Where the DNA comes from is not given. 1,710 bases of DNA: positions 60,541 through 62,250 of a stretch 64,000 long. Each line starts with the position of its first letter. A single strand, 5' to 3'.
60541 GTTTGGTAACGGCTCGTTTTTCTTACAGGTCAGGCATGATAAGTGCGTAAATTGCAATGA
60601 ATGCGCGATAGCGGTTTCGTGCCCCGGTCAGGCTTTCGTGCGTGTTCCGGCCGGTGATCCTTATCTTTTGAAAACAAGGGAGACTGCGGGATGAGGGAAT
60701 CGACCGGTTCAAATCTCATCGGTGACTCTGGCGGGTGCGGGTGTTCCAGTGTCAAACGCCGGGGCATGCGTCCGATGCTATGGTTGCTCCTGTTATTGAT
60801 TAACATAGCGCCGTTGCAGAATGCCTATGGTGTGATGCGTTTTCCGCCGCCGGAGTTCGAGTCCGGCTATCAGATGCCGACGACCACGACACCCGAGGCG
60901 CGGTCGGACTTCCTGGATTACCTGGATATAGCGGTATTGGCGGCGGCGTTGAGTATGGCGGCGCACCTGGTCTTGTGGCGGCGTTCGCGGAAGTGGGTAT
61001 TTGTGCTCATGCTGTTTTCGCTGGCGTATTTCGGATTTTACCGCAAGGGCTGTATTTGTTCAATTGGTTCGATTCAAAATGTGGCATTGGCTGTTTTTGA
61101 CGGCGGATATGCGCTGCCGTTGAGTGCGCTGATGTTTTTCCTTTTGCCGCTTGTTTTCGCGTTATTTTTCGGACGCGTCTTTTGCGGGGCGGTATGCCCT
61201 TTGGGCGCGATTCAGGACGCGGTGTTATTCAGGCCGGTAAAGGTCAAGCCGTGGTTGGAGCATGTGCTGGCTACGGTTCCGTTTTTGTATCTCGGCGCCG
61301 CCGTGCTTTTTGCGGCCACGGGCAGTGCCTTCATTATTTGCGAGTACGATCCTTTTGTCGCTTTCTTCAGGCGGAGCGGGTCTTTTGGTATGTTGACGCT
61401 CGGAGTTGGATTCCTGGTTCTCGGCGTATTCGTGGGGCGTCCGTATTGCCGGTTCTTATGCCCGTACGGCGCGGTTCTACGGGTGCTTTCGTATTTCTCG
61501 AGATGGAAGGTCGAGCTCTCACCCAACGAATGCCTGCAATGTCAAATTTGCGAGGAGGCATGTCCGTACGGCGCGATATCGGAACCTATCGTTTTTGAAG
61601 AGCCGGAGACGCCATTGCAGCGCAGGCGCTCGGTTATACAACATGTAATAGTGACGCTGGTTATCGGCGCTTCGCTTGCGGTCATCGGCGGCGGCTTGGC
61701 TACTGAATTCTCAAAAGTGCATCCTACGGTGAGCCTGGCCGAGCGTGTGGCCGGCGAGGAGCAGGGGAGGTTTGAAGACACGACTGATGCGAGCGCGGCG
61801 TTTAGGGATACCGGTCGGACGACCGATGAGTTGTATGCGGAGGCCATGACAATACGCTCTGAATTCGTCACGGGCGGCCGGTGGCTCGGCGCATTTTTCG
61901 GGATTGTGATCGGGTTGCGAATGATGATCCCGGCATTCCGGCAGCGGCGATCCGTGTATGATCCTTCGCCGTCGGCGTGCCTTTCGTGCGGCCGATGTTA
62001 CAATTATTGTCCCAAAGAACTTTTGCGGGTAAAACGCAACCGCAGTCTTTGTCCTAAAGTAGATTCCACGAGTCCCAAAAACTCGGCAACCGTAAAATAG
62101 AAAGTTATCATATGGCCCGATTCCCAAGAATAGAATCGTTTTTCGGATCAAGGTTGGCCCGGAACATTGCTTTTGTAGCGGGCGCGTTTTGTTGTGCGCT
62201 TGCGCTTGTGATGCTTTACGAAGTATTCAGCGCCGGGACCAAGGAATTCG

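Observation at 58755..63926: Orphan NapG/NapH-like electron-transfer module wired to two beta-propellers and a Tat-exported Cys peptide: candidate uncharacterised periplasmic redox system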

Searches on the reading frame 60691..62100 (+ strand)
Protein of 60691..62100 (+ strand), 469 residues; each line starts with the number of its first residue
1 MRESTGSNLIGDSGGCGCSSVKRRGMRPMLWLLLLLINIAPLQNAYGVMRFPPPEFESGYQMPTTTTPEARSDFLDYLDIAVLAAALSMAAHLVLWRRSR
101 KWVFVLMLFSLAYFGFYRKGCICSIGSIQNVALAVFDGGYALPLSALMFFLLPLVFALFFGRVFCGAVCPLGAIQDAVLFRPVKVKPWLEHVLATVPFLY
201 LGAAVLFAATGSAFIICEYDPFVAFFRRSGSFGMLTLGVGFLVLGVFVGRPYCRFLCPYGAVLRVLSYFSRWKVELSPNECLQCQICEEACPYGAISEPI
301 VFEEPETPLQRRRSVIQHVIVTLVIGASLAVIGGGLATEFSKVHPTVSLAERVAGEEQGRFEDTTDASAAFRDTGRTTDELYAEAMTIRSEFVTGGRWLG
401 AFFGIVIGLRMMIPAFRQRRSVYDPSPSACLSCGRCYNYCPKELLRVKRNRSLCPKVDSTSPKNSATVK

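Call 3: search_protein_families(library=pfam, proteins=[window:60691-62100:+], max_evalue=0.1)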
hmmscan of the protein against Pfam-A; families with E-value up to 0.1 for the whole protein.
window:60691-62100:+ (469 aa): 14 families
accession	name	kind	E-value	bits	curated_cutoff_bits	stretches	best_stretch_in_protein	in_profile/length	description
PF12801.12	Fer4_5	-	2.3e-16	59.9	22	2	143-179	2-38/48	4Fe-4S binding domain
PF00037.32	Fer4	-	4e-10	39.5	21.1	2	276-297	3-24/24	4Fe-4S binding domain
PF13187.11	Fer4_9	-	1e-08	35.5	27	2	252-296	7-52/52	4Fe-4S dicluster domain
PF12838.12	Fer4_7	-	2.1e-08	34.9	27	2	253-295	8-52/52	4Fe-4S dicluster domain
PF13183.11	Fer4_8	-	5.4e-07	30.5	27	2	424-443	48-67/68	4Fe-4S dicluster domain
PF13484.11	Fer4_16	-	8.1e-07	30.2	30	1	280-303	1-25/66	4Fe-4S double cluster binding domain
PF13237.11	Fer4_10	-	2.6e-05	24.5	25.5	2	274-293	2-21/53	4Fe-4S dicluster domain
PF25160.1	LdpA_Fe-S-bd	-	5.5e-05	23.3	27.6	1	428-446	26-44/49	LdpA Fe-S cluster-binding domain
PF14697.11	Fer4_21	-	6.6e-05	23.4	35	1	253-296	14-57/59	4Fe-4S dicluster domain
PF12837.12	Fer4_6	-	0.00012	22.3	25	2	278-296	6-24/24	4Fe-4S binding domain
PF13534.11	Fer4_17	-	0.00047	21.1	22.2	2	279-294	44-59/61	4Fe-4S dicluster domain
PF12800.12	Fer4_4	-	0.0021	18.7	24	2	278-294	1-17/17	4Fe-4S binding domain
PF17179.9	Fer4_22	-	0.0022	19.3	27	0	428-443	79-94/95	4Fe-4S dicluster domain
PF12797.12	Fer4_2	-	0.0031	17.8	24.5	2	272-293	1-22/22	4Fe-4S binding domain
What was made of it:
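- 60691..62100 (+): NapH-like polytopic membrane Fe-S protein, 469 aa, with two CX3CP motifs and two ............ motifs. It also has conserved Cys on the predicted periplasmic side (C121, C123, C217) and an N-terminal FPPPxF motif. Fer4_5 hits twice (call 3).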

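Call 4: search_protein_families(library=ncbifam, proteins=[window:60691-62100:+], max_evalue=0.1)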
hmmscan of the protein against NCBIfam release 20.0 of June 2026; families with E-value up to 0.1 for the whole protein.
window:60691-62100:+ (469 aa): 66 families (the best 25 are shown)
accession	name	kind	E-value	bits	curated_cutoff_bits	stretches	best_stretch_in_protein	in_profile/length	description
TIGR02163.1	napH_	subfamily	2.6e-16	59.9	213.05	1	142-298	58-220/255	NapH/MauN family ferredoxin-type protein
NF007013.0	PRK09477.1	equivalog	9.2e-16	57.8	234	1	135-301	74-246/286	quinol dehydrogenase ferredoxin subunit NapH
NF046105.1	TransRegNosR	equivalog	5.8e-11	41.4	1000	1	81-297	412-645/680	transcriptional regulator NosR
NF042909.1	FMH_DH_FwdF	exception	8e-08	31.7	375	2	273-297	132-156/336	tungsten-dependent formylmethanofuran dehydrogenase subunit FwdF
TIGR01971.1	NuoI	subfamily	2.2e-07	30.5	113.05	2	275-305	77-107/121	NADH-quinone oxidoreductase, chain I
NF058577.1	FdxA_fam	equivalog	4.4e-06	26.8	65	2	279-298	7-26/52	4Fe-4S ferredoxin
NF040864.1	HgcB_ferredoxin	equivalog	8.5e-06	25.5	99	2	427-453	13-39/93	mercury methylation ferredoxin HgcB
NF038196.1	ferrodoxin_EFR1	subfamily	1.6e-05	25.1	75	2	277-297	183-202/242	EFR1 family ferrodoxin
TIGR02936.1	fdxN_nitrog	equivalog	2.6e-05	24.2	80.55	1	428-449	21-42/91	ferredoxin III, nif-specific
NF045490.1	FdxA_Protbact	equivalog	5e-05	23.5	135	1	276-298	35-57/104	ferredoxin FdxA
NF040612.1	F420_dehyd_FpoI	exception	6.5e-05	22.8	180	0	269-302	72-105/135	F420H2 dehydrogenase subunit FpoI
TIGR04105.1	FeFe_hydrog_B1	subfamily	6.7e-05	21.7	450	1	253-298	121-161/462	monomeric [FeFe] hydrogenase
NF043039.1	HgcAB_like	equivalog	0.00011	21.9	285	1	148-295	165-316/350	HgcAB-like fusion protein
NF045480.1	FdxA_Actino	equivalog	0.00018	21.7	125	1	274-296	33-55/107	ferredoxin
NF004538.0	PRK05888.1-4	equivalog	0.00019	21.1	135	1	279-303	100-124/162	NADH-quinone oxidoreductase subunit NuoI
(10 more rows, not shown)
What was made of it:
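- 60691..62100 (+): NapH/MauN scores 59.9 bits against a cut-off of 213 (call 4).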

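Call 34: search_solved_structures(query=window:60691-62100:+, max_evalue=0.01)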
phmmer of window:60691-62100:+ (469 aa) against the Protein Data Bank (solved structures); distinct sequences matched with E-value up to 0.01: 0.
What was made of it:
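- Tried and rejected: No sequence match for the NapH-like protein (call 34).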

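Call 82: find_homologous_proteins(query=window:60691-62100:+, max_evalue=1e-30)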
Query window:60691-62100:+ (469 aa): 7727 proteins with E <= 1e-30 among 8000 candidates; the best 120 are listed.
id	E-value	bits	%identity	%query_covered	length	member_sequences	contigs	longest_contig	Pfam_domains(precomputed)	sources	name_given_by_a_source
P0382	0.0e+0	1073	100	100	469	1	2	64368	PF12801.13,PF00037.33,PF13484.12,PF12838.13,PF13183.12,PF13187.12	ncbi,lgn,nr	ncbi:MAG: 4Fe-4S binding protein [Verrucomicrobia bacterium]|nr:4Fe-4S binding protein [Verrucomicro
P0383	7.1e-169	581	56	94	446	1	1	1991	PF14697.12,PF12801.13,PF00037.33,PF13484.12,PF12838.13,PF13237.12,PF13183.12,PF13187.12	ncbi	-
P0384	5.6e-168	578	57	87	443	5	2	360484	PF14697.12,PF12801.13,PF00037.33,PF13484.12,PF12838.13,PF13237.12,PF13183.12,PF13187.12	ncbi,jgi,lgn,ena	ncbi:MAG: 4Fe-4S binding protein [Verrucomicrobiia bacterium]|jgi:ferredoxin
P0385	2.9e-166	572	58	92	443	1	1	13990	PF14697.12,PF12801.13,PF00037.33,PF13484.12,PF12838.13,PF13534.12,PF13237.12,PF13183.12,PF13187.12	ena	-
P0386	9.8e-165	567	58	87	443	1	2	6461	PF14697.12,PF12801.13,PF00037.33,PF13484.12,PF12838.13,PF13237.12,PF13183.12,PF13187.12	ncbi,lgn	-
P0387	1.9e-164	566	58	87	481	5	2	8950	PF14697.12,PF12801.13,PF00037.33,PF13484.12,PF12838.13,PF13237.12,PF13183.12,PF13187.12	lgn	-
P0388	6.2e-164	564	58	86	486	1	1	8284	PF14697.12,PF12801.13,PF00037.33,PF12838.13,PF13237.12,PF13183.12,PF13187.12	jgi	jgi:NosR/NirI family transcriptional regulator, nitrous oxide reductase regulator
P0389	7.2e-164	564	57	87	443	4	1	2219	PF14697.12,PF12801.13,PF00037.33,PF13484.12,PF12838.13,PF13237.12,PF13183.12,PF13187.12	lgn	-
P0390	2.5e-163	562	55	90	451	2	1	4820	PF14697.12,PF12801.13,PF00037.33,PF13484.12,PF12838.13,PF13237.12,PF13183.12,PF13187.12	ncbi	-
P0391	3.0e-163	562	57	89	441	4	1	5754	PF14697.12,PF12801.13,PF00037.33,PF13484.12,PF12838.13,PF13237.12,PF13183.12,PF13187.12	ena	-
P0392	6.8e-163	561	57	86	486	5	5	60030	PF14697.12,PF12801.13,PF00037.33,PF13484.12,PF12838.13,PF25160.2,PF13237.12,PF13183.12,PF13187.12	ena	-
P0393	8.6e-163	561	58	86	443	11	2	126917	PF14697.12,PF12801.13,PF00037.33,PF13484.12,PF12838.13,PF13534.12,PF13237.12,PF13183.12,PF13187.12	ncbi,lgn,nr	ncbi:MAG: 4Fe-4S binding protein [Verrucomicrobia bacterium]|nr:4Fe-4S binding protein [Verrucomicro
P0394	1.6e-162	560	56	92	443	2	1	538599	PF14697.12,PF12801.13,PF00037.33,PF13484.12,PF12838.13,PF13237.12,PF13183.12,PF13187.12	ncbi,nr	ncbi:MAG: 4Fe-4S binding protein [Verrucomicrobia bacterium]|nr:4Fe-4S binding protein [Verrucomicro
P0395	3.1e-162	559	56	92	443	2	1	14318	PF14697.12,PF12801.13,PF00037.33,PF13484.12,PF12838.13,PF13237.12,PF13183.12,PF13187.12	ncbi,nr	ncbi:MAG: 4Fe-4S binding protein [Verrucomicrobia bacterium]|nr:4Fe-4S binding protein [Verrucomicro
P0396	1.0e-161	557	58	87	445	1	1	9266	PF14697.12,PF12801.13,PF00037.33,PF13484.12,PF12838.13,PF13237.12,PF13183.12,PF13187.12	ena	-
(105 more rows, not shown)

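Call 88: predict_structure(alignment_id=A4)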
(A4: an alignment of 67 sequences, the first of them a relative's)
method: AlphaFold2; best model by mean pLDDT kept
length: 469 residues; sequences in the alignment: 67
mean_pLDDT: 78.2   pTM: 0.76
mean pLDDT of the five models: 78.2, 77.4, 76.5, 75.0, 74.5
residues with pLDDT >= 90: 158; 70-90: 184; 50-70: 68; < 50: 59
segments of 3 or more residues with pLDDT < 50: 1-20, 45-58, 60-68, 282-290
pLDDT, mean of each block of 10 residues (from residue 1): 41 41 63 77 50 43 44 85 95 85 92 86 80 86 88 91 84 78 82 92 89 78 69 84 78 82 87 57 44 66 85 96 98 95 93 98 95 96 96 94 96 85 67 55 77 74 54
secondary structure, 60 per line:
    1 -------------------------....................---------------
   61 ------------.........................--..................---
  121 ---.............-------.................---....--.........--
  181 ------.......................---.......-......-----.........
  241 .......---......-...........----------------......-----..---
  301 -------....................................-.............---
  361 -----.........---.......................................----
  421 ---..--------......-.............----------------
elements in order: H26-45 H73-97 H100-117 H124-136 H144-160 H164-167 H170-178 H187-209 H213-219 H221-226 H232-247 H251-256 H258-268 H285-290 H308-343 H345-357 H366-374 H378-416 H434-439 H441-453
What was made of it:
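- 60691..62100 (+): The AF2 model has pLDDT 78 and eight long helices (call 88).
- On NapH/MauN family: However, two extra transmembrane helices separate the two cluster motifs (call 88).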

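Call 90: fold_search(model_id=the predicted structure, library=pdb)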
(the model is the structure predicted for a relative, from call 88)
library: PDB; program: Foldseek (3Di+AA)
matches with E <= 10: 164; with E <= 0.001: 0
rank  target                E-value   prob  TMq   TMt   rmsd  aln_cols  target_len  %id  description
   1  5c65_A                3.5e-01  0.15  0.15  0.15  20.1       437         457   14  Structure of the human glucose transporter GLUT3 / SLC2A3 (released 2015-07-08)
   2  8tth_A                5.6e-01  0.07  0.10  0.12  24.5       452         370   13  NorA single mutant - D307N at pH 7.5 (released 2024-05-29)
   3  6e1o_A                6.4e-01  0.09  0.12  0.10  25.2       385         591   15  afTMEM16 reconstituted in nanodiscs in the presence of Ca2+ and ceramide 24:0 (released 2019-02-06)
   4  6tha                  7.0e-01  0.10  0.14  0.14  21.6       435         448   14  Crystal structure of human sugar transporter GLUT1 (SLC2A1) in the inward conformation (released 2020-11-25)
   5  7wk1_A                7.6e-01  0.06  0.11  0.09  27.1       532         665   10  Mouse Pendrin bound chloride in inward state (released 2023-04-12)
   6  8iz8                  9.4e-01  0.09  0.10  0.05  29.2       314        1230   13  cryo EM structure of apo hMRP4 (released 2024-04-10)
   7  8xol                  9.4e-01  0.07  0.09  0.05  29.9       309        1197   13  Cryo-EM structure of human ABCC4 with ANP bound in NBD1 (released 2024-07-17)
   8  9b3k_Z                9.4e-01  0.06  0.10  0.12  26.9       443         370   14  NorA in complex with Fab36 (NorA-BRIL fusion) (released 2024-12-11)
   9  8jtt                  1.1e+00  0.08  0.14  0.14  24.3       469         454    9  hOCT1 in complex with metformin in outward occluded conformation (released 2024-03-27)
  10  8sa1                  1.1e+00  0.09  0.12  0.06  31.3       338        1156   11  CryoEM structure of P-Glycoprotein in inward facing 2 state under continuous turnover conditions with verapamil (released 2025-04-23)
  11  7a0g_AAA              1.3e+00  0.06  0.10  0.13  32.6       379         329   13  Structure of the SmhB pore of the tripartite alpha-pore forming toxin, Smh, from Serratia marcescens. (released 2021-03-31)
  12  7ekm_A                1.5e+00  0.08  0.12  0.10  26.6       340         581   11  Mitochondrial outer membrane protein (released 2021-08-25)
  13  4m2s_A                1.5e+00  0.03  0.08  0.04  31.0       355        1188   13  Corrected Structure of Mouse P-glycoprotein bound to QZ59-RRR (released 2013-11-13)
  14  9ctf                  1.6e+00  0.07  0.12  0.06  22.9       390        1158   12  SapNP Reconstituted Human ABCB1 bound to Taxol in presence of ATP (released 2025-01-22)
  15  9ucm_A                1.6e+00  0.05  0.13  0.13  22.9       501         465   10  Cryo-EM structure of the human G6P transporter SLC37A2 in the apo state with a symmetric ER luminal-open conformation. (released 2025-11-05)
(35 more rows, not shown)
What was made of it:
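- Tried and rejected: The fold search with the NapH-like model found nothing (best E 0.35, call 90).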
